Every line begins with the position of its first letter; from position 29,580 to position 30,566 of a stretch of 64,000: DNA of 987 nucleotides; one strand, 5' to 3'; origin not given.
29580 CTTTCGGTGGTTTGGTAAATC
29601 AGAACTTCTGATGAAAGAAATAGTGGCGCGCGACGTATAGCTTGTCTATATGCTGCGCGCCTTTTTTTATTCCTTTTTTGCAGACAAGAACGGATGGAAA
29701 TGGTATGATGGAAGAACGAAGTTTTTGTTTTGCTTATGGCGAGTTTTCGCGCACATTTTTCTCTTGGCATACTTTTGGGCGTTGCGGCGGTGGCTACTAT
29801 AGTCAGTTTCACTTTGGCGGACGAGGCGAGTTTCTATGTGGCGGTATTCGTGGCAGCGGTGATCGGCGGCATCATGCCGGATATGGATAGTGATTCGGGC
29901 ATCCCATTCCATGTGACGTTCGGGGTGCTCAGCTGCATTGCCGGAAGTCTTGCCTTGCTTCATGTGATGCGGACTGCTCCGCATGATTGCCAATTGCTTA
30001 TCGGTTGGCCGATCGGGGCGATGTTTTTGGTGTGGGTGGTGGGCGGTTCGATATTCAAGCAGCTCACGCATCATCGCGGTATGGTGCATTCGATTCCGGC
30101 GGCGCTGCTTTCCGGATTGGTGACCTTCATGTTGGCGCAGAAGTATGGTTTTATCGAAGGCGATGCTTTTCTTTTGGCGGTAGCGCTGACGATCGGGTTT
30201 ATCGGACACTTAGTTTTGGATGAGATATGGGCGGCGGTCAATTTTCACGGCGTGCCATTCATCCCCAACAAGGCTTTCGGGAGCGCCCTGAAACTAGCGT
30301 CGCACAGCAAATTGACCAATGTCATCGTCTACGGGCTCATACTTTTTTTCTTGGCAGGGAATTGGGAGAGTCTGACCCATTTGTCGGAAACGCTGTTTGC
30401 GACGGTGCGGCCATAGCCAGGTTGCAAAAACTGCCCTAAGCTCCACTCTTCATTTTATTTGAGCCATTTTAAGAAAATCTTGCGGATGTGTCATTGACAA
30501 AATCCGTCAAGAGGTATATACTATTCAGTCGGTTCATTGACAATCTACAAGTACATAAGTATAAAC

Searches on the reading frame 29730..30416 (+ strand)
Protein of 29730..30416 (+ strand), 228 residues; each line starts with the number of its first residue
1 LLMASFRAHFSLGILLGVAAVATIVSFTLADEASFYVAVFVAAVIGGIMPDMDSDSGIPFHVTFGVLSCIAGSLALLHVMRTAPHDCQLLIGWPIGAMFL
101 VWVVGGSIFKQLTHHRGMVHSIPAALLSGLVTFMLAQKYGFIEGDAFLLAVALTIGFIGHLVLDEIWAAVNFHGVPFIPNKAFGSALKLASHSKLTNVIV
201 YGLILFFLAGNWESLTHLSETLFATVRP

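Call 38: search_protein_families(library=pfam, proteins=[window:29730-30416:+], max_evalue=0.01)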
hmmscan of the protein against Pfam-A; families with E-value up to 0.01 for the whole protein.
window:29730-30416:+ (228 aa): 1 family
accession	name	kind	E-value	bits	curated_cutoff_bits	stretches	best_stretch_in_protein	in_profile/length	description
PF04307.19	YdjM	-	3e-11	43.6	29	1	8-212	5-150/176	YdjM inner membrane protein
